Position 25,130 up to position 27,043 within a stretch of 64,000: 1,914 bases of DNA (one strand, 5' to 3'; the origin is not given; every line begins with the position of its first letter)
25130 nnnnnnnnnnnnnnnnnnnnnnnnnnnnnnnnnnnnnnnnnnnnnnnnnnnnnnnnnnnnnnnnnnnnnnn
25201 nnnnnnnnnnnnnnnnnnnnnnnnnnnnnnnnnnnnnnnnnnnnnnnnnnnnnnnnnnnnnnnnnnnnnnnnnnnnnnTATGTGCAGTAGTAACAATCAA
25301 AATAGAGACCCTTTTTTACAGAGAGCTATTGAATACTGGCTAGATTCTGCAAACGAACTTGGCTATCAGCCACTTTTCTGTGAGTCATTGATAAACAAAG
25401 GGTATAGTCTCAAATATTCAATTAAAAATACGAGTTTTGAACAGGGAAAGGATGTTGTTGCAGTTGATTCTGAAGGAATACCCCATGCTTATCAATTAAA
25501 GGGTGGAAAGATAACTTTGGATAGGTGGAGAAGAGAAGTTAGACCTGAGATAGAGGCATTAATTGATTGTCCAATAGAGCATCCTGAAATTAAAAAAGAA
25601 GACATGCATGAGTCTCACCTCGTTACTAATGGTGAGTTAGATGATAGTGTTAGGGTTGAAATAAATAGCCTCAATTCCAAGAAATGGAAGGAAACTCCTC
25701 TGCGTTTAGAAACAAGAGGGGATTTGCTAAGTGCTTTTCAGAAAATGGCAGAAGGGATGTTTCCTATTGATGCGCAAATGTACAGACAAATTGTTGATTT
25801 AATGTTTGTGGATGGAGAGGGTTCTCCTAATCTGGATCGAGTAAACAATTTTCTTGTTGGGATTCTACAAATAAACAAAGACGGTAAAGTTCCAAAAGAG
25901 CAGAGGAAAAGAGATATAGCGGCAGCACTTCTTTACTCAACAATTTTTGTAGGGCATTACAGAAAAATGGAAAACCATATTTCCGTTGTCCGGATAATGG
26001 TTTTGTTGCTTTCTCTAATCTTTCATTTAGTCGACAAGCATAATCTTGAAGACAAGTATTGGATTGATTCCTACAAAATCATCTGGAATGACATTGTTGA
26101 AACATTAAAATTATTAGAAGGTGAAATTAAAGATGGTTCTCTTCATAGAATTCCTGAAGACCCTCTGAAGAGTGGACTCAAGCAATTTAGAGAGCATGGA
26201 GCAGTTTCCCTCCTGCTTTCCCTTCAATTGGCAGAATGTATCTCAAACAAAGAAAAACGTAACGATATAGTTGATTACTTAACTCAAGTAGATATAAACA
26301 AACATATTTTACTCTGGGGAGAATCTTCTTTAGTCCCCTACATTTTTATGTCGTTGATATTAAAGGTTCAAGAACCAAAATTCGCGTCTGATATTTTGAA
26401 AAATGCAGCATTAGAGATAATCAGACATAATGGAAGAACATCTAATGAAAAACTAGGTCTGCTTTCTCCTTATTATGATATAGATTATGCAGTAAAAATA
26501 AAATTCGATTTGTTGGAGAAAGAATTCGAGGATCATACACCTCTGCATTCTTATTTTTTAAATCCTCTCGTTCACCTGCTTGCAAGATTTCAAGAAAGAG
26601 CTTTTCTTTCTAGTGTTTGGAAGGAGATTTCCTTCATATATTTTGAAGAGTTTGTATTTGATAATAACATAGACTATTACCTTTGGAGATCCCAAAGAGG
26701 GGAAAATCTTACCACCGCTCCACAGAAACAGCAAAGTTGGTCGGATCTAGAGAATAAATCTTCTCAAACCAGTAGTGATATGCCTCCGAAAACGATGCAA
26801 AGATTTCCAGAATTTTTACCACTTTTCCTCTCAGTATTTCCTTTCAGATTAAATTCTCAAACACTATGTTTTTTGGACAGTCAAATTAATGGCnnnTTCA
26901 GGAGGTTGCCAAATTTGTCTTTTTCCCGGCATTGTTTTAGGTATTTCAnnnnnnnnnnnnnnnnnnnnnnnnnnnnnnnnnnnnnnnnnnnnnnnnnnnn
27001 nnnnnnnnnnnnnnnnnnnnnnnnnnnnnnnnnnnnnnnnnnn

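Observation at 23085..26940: AT-rich 3.9-kb insertion carrying a four-gene, translationally coupled operon: PD-(D/E)xK REase, beta-class MTase, unknown X and unknown Y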

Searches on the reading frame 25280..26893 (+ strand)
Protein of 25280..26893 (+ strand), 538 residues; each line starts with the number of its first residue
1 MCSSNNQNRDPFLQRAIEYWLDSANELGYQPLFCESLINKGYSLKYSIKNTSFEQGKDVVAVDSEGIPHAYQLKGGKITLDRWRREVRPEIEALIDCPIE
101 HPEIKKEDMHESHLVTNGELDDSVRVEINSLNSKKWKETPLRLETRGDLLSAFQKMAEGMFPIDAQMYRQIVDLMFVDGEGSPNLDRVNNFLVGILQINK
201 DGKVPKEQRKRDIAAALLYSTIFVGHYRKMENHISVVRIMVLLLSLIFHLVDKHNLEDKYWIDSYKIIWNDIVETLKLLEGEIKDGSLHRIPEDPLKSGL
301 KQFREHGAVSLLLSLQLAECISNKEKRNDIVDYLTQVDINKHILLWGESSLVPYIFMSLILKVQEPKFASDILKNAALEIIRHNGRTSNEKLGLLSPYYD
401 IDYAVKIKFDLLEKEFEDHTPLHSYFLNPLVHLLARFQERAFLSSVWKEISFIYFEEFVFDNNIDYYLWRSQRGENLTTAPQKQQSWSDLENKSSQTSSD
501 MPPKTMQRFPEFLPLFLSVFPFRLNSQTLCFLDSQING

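Call 3: search_protein_families(library=pfam, proteins=[window:25280-26893:+], max_evalue=0.1)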
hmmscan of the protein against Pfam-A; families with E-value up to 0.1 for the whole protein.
window:25280-26893:+ (538 aa): 0 families

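Call 4: search_protein_families(library=padloc, proteins=[window:25280-26893:+], max_evalue=0.1)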
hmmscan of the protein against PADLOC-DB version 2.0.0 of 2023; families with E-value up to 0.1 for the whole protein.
window:25280-26893:+ (538 aa): 0 families

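Call 5: search_protein_families(library=ncbifam, proteins=[window:25280-26893:+], max_evalue=0.1)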
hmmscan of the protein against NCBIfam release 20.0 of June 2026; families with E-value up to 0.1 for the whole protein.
window:25280-26893:+ (538 aa): 0 families

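Call 6: search_protein_families(library=phrogs, proteins=[window:25280-26893:+], max_evalue=0.1)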
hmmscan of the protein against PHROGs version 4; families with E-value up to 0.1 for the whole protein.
window:25280-26893:+ (538 aa): 0 families

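Call 7: find_homologous_proteins(query=window:25280-26893:+)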
Query window:25280-26893:+ (538 aa): 74 proteins with E <= 0.001 among 8000 candidates.
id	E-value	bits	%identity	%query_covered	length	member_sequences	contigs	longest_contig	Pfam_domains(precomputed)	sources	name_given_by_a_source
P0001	0.0e+0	1227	100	100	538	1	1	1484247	-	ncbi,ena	-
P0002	8.3e-195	666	57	99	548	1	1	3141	-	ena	-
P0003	2.0e-192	659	55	98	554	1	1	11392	-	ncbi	-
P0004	1.4e-186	639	54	98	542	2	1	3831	-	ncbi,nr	ncbi:hypothetical protein KKD57_05980 [Patescibacteria group bacterium]|nr:hypothetical protein [Pat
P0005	3.3e-186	638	54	98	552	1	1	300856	-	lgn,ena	-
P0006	5.9e-184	631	53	98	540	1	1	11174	-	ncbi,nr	ncbi:MAG: hypothetical protein IT262_18100 [Saprospiraceae bacterium]|nr:hypothetical protein [Sapro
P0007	8.3e-184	630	53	99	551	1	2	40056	-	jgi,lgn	jgi:hypothetical protein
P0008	8.2e-183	627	54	97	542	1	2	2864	-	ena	-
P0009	2.9e-182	625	54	98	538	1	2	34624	-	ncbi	-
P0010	1.1e-181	623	53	98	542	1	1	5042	-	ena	-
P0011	2.3e-181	622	53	98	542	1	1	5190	-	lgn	-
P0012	3.2e-181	622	52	99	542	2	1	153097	-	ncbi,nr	ncbi:MAG: hypothetical protein IPM36_00035 [Lewinellaceae bacterium]|nr:hypothetical protein [Lewine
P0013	1.1e-180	620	53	98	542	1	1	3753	-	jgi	-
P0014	1.4e-180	620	53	98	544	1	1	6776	-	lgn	-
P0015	4.3e-180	618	52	98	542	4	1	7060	-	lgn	-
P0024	2.7e-173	596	51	98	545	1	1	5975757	-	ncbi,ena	-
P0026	4.6e-168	578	50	99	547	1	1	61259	-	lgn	-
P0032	4.9e-161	555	48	99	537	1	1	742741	-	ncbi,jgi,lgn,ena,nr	ncbi:MAG TPA: hypothetical protein VEB18_02735 [Candidatus Paceibacterota bacterium]|nr:hypothetical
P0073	8.6e-30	122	25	90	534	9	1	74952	-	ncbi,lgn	-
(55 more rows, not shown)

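Call 8: find_encoding_contigs(protein=P0001, flank=6000, max_places=3)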
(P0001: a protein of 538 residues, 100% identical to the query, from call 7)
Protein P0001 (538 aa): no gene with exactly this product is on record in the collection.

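Call 9: find_encoding_contigs(protein=P0024, flank=6000, max_places=3)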
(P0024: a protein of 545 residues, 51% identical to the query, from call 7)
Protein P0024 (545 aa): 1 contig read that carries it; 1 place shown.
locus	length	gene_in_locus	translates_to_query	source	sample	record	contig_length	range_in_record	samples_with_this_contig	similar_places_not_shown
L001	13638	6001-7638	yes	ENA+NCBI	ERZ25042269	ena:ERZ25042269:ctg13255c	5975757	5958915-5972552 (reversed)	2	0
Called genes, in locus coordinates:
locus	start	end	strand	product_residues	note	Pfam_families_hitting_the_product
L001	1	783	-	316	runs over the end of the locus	-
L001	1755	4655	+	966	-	PF08471:Ribonuc_red_2_N, PF02867:Ribonuc_red_lgC, PF12637:TSCPD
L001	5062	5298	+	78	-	-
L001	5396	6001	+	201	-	-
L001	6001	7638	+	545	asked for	-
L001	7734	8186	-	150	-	-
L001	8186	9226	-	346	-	PF13512:TPR_18, PF13525:YfiO, PF13174:TPR_6 (faint)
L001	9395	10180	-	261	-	PF13431:TPR_17 (faint), PF00515:TPR_1 (faint), PF07719:TPR_2 (faint), PF13181:TPR_8 (faint), PF13428:TPR_14 (faint), PF13414:TPR_11 (faint), PF13432:TPR_16 (weak), PF14559:TPR_19 (weak)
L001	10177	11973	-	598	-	PF13584:BatD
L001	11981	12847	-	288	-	-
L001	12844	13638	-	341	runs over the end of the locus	PF00092:VWA, PF13519:VWA_2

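Call 10: find_encoding_contigs(protein=P0012, flank=6000, max_places=3)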
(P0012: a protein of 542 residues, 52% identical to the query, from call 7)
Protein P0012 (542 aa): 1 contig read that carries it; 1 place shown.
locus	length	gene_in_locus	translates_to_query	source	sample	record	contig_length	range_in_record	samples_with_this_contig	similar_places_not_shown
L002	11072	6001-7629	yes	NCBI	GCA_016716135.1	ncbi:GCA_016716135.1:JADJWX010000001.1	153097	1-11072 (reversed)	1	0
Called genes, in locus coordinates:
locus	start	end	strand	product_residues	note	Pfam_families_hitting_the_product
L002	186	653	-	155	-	-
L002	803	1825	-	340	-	PF14238:DUF4340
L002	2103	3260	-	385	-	PF00089:Trypsin, PF13365:Trypsin_2, PF00595:PDZ, PF13180:PDZ_2, PF17820:PDZ_6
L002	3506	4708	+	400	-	-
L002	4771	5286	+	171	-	-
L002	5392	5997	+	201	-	-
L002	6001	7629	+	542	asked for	-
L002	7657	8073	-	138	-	PF08291:Peptidase_M15_3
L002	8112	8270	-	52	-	-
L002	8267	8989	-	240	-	PF05838:Glyco_hydro_108, PF09374:PG_binding_3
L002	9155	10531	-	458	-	-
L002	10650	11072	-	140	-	?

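Call 13: find_encoding_contigs(protein=P0005, flank=6000, max_places=2)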
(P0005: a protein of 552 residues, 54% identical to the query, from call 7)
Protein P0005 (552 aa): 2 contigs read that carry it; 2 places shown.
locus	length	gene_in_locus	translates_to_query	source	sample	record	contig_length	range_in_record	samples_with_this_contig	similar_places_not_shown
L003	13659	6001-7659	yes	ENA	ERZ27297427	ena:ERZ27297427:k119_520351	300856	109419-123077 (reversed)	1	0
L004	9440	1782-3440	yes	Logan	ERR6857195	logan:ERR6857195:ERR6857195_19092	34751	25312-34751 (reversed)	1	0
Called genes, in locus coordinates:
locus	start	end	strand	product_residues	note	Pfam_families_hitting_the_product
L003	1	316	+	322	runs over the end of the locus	PF01699:Na_Ca_ex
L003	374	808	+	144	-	PF08818:DUF1801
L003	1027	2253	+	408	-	PF07732:Cu-oxidase_3, PF07731:Cu-oxidase_2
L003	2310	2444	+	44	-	-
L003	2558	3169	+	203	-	-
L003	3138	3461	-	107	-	-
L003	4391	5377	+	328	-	PF02615:Ldh_2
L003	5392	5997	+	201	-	-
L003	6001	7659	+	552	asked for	-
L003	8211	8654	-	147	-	PF01668:SmpB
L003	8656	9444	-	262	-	-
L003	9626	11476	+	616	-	PF06480:FtsH_ext (weak), PF00004:AAA, PF17862:AAA_lid_3, PF01434:Peptidase_M41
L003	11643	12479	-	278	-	-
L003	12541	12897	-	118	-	-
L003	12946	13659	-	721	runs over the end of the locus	PF17191:RecG_wedge, PF01336:tRNA_anti-codon (weak), PF04851:ResIII, PF00270:DEAD, PF00271:Helicase_C, PF19833:RecG_dom3_C (weak)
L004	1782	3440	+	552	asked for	-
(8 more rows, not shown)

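Call 14: find_encoding_contigs(protein=P0032, flank=6000, max_places=2)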
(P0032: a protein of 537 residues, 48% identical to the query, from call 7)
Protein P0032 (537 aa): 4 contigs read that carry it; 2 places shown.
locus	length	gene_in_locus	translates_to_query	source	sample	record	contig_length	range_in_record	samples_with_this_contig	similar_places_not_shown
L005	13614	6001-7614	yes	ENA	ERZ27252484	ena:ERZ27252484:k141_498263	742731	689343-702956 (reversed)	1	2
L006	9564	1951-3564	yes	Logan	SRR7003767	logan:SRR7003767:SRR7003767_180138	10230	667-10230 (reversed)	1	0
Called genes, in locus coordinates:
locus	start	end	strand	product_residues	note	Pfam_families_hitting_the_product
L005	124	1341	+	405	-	PF00091:Tubulin, PF12327:FtsZ_C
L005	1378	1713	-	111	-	PF00903:Glyoxalase (faint)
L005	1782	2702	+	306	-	PF00890:FAD_binding_2 (faint), PF01134:GIDA (faint), PF01266:DAO (faint), PF03486:HI0933_like (faint), PF07992:Pyr_redox_2, PF12831:FAD_oxidored (weak), PF13738:Pyr_redox_3, PF00070:Pyr_redox, +1 more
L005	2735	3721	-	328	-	PF13793:Pribosyltran_N, PF00156:Pribosyltran, PF14572:Pribosyl_synth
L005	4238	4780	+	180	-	-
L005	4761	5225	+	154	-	-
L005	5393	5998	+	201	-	-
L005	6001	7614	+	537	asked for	-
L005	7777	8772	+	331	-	PF13354:Beta-lactamase2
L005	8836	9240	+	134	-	-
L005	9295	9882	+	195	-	-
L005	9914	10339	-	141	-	PF07681:DoxX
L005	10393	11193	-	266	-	PF01509:TruB_N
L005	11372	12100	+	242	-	PF08032:SpoU_sub_bind, PF00588:SpoU_methylase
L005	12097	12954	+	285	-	PF10672:Methyltrans_SAM, PF03602:Cons_hypoth95 (weak)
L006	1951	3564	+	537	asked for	-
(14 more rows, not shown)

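Call 18: search_solved_structures(query=A1, max_evalue=10, show_alignments=2)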
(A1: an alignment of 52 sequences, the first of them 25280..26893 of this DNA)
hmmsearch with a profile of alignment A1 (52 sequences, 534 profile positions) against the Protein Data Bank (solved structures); distinct sequences matched with E-value up to 10: 4.
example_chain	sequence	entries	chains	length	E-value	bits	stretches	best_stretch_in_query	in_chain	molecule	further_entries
1pmt_A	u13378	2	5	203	0.16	14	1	43-73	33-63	GLUTATHIONE TRANSFERASE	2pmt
6l8w_A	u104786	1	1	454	3.7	9.5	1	435-491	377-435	Glycosyltransferase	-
6l8x_A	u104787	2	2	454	3.7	9.5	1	435-491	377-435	Glycosyltransferase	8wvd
6l8z_A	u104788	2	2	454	3.7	9.5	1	435-491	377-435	Glycosyltransferase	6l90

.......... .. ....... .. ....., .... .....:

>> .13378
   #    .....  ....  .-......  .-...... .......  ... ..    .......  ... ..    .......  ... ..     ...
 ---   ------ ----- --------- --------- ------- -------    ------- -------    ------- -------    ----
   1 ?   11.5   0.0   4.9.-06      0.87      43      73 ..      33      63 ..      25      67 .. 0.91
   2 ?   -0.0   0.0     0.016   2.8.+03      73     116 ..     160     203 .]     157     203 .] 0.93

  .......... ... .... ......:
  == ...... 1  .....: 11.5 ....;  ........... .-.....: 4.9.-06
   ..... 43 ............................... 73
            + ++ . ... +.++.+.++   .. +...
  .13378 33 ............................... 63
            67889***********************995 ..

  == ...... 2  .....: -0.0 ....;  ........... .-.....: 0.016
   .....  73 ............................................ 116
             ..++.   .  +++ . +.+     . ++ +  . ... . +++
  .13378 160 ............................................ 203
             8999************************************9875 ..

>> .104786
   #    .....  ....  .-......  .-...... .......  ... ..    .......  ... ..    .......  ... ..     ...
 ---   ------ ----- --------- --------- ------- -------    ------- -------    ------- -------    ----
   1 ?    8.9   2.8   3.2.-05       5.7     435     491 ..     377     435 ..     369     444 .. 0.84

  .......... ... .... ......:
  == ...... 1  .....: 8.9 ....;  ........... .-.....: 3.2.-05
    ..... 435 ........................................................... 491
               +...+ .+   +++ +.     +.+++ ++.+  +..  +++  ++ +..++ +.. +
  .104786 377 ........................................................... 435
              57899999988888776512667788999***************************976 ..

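Call 20: find_related_loci(query=A1, collection=genome_contigs, flank=6000)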
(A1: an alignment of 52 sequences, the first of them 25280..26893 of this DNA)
Query A1 (538 aa) in genome_contigs; peptide patterns used: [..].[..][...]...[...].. (x = any residue, [..] = any of these).
65 stretches matched a pattern; 27 encode a relative of the query (tblastn E <= 1e-3); 27 distinct loci.
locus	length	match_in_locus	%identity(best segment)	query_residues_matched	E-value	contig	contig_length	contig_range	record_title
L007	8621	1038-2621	53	6-532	0e+0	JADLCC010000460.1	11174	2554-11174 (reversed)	MAG: Saprospiraceae bacterium isolate SJ208 c_000001105213, whole genome shotgun sequence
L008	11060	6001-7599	52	2-532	0e+0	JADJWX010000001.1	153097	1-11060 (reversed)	MAG: Lewinellaceae bacterium isolate Kalu_18-Q3-R12-55_BATAC.22 tig00001399-10-1526330, whole genome shotgun sequence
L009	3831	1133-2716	54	7-533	0e+0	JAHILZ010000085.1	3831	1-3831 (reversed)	MAG: Patescibacteria group bacterium isolate KR13_N2.mb.46 KR13_N2.mb.46_k141_374278, whole genome shotgun sequence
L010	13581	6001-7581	52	7-532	0e+0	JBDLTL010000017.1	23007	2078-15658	MAG: Candidatus Parcubacteria bacterium isolate lewisrun_2019_sw_WHONDRS-S19S_0014_A_bin.41 scaffold_0000377, whole geno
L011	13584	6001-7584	49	6-532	1e-169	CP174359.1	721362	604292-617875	MAG: Patescibacteria group bacterium UBA2163 chromosome, complete genome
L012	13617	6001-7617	48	7-532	2e-159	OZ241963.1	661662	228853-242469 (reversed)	MAG: Candidatus Paceibacterota bacterium isolate a4431f2c-c61a-43fb-9f92-c5996bac4907 genome assembly, chromosome: 1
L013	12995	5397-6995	47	10-532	2e-158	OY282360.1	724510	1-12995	MAG: Candidatus Pacebacteria bacterium genome assembly, chromosome: 1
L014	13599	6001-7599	48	1-533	1e-156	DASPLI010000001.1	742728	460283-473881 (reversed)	MAG TPA_asm: Candidatus Paceibacterota bacterium isolate SMAG_U12059 k141_213345, whole genome shotgun sequence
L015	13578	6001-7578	43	10-534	3e-144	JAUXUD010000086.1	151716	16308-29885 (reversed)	MAG: Bacteroidota bacterium isolate C13_metabat.bin.6 C13_k141_191682, whole genome shotgun sequence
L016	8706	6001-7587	54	6-533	0e+0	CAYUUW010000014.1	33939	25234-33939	MAG TPA_asm: uncultured Candidatus Peribacteria bacterium isolate SRP219642_co6_370 genome assembly, contig: NODE_882_le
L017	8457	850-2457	26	13-538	4e-60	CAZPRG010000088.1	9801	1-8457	MAG TPA_asm: uncultured Ignavibacteria bacterium isolate binchicken_co81_452 genome assembly, contig: NODE_11512_length_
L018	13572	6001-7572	28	13-536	1e-57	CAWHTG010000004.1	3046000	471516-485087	MAG: uncultured Acidobacteriota bacterium isolate MFD03346.bin.1.6 genome assembly, contig: contig_2271, whole genome sh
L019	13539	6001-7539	27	13-529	2e-57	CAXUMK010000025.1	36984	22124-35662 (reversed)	MAG TPA_asm: uncultured Segetibacter sp. isolate public_SRR11456913_metawrap_bin.22 genome assembly, contig: public_SRR1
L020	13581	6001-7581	29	7-536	1e-55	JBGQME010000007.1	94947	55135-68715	MAG: Candidatus Bathyarchaeia archaeon isolate OBJ2_061818_150_25 k141_699614_length_94947_cov_27.9999, whole genome sho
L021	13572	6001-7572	28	13-536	1e-54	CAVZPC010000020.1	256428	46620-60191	MAG: uncultured Acidobacteriaceae bacterium isolate MFD05580.bin.1.80 genome assembly, contig: contig_49413, whole genom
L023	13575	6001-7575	26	13-536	1e-49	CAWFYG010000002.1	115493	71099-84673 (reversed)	MAG: uncultured Chitinophagaceae bacterium isolate MFD05442.bin.1.69 genome assembly, contig: contig_13518, whole genome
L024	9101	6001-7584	26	7-534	2e-48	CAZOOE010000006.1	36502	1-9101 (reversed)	MAG TPA_asm: uncultured Clostridia bacterium isolate SRP273308_co1_75 genome assembly, contig: NODE_1076_length_36502_co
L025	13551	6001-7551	27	13-536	3e-48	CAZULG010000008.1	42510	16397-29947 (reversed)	MAG TPA_asm: uncultured Methanosarcinales archaeon isolate SRP252850_co1_174 genome assembly, contig: NODE_1364_length_4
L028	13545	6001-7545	27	7-526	2e-40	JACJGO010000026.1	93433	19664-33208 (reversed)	Flavisolibacter longurius strain BT320 5178.BT320.1_26_BT320.00026_5178.BT320.1, whole genome shotgun sequence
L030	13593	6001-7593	26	7-537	2e-45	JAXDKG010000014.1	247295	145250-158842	MAG: Acidobacteriota bacterium isolate BP_59 scaffold_2571307, whole genome shotgun sequence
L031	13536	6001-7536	28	13-529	2e-53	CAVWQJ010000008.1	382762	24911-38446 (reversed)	MAG: uncultured Chitinophagaceae bacterium isolate MFD05442.bin.2.243 genome assembly, contig: contig_25984, whole genom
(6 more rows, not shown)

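Call 27: predict_structure(alignment_id=A1)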
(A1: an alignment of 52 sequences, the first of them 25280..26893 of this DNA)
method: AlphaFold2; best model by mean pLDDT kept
length: 538 residues; sequences in the alignment: 52
mean_pLDDT: 89.9   pTM: 0.76
mean pLDDT of the five models: 89.9, 89.2, 88.9, 88.8, 87.7
residues with pLDDT >= 90: 352; 70-90: 162; 50-70: 18; < 50: 6
segments of 3 or more residues with pLDDT < 50: 1-6
pLDDT, mean of each block of 10 residues (from residue 1): 48 80 86 86 84 76 95 95 95 91 89 95 96 94 93 74 77 86 93 92 85 91 90 96 98 96 97 96 83 73 92 96 87 79 92 96 92 97 94 92 91 85 96 97 98 96 93 92 95 86 95 98 95 87
secondary structure, 60 per line:
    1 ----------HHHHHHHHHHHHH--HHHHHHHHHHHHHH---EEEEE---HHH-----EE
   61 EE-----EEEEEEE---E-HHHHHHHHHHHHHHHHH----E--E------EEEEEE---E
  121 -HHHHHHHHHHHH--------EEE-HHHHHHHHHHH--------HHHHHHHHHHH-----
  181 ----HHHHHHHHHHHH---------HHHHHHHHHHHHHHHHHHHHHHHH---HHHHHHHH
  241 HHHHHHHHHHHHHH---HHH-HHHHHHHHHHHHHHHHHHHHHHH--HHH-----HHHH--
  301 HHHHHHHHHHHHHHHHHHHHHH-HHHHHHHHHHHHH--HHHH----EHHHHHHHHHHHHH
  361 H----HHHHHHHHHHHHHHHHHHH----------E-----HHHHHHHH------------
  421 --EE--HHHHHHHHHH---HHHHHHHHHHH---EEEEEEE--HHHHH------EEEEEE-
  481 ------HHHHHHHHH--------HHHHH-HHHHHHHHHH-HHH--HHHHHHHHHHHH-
elements in order: H11-23 H26-39 E43-47 E59-62 E68-74 H80-96 E111-116 H122-133 E142-144 H146-156 H165-175 H185-196 H206-229 H233-254 H262-284 H295-298 H301-322 H324-336 H339-342 H348-361 H366-384 H401-408 H427-436 H440-450 E454-460 H463-467 E474-479 H487-495 H504-508 H510-519 H526-537

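Call 40: search_protein_families(library=pfam, alignment_id=A2, max_evalue=0.00001)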
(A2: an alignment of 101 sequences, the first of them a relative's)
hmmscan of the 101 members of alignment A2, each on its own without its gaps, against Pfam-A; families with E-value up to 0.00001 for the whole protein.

A. member 1, L001:1356-1664:- (103 aa): 0 families

B. families by the number of members that match (of 101 scanned): 132 families (the first 25 are shown)
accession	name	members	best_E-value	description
PF02687.27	FtsX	3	3.3e-28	FtsX-like permease C-terminal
PF02384.22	N6_Mtase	2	6.2e-102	N-6 DNA Methylase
PF00004.35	AAA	2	9.9e-98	ATPase family associated with various cellular activities (AAA)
PF18766.7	SWI2_SNF2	2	1.6e-59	SWI2/SNF2 ATPase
PF04313.20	HSDR_N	2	7.2e-41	Type I restriction enzyme R protein N terminus (HSDR_N)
PF04851.21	ResIII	2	4.4e-39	Type III restriction enzyme, res subunit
PF12704.14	MacB_PCD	2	5.4e-35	MacB-like periplasmic core domain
PF22679.2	T1R_D3-like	2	1.6e-34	Type I restriction enzyme subunit R domain 3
PF01420.25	Methylase_S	2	3.8e-33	Type I restriction modification DNA specificity domain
PF12161.14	HsdM_N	2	2.9e-24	HsdM N-terminal domain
PF17862.7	AAA_lid_3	2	2.6e-19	AAA+ lid domain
PF00589.27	Phage_integrase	2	4e-19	Phage integrase family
PF00270.35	DEAD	2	1.1e-10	DEAD/DEAH box helicase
PF00330.25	Aconitase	1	2e-167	Aconitase family (aconitate hydratase)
PF13651.11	EcoRI_methylase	1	3.1e-141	Adenine-specific methyltransferase EcoRI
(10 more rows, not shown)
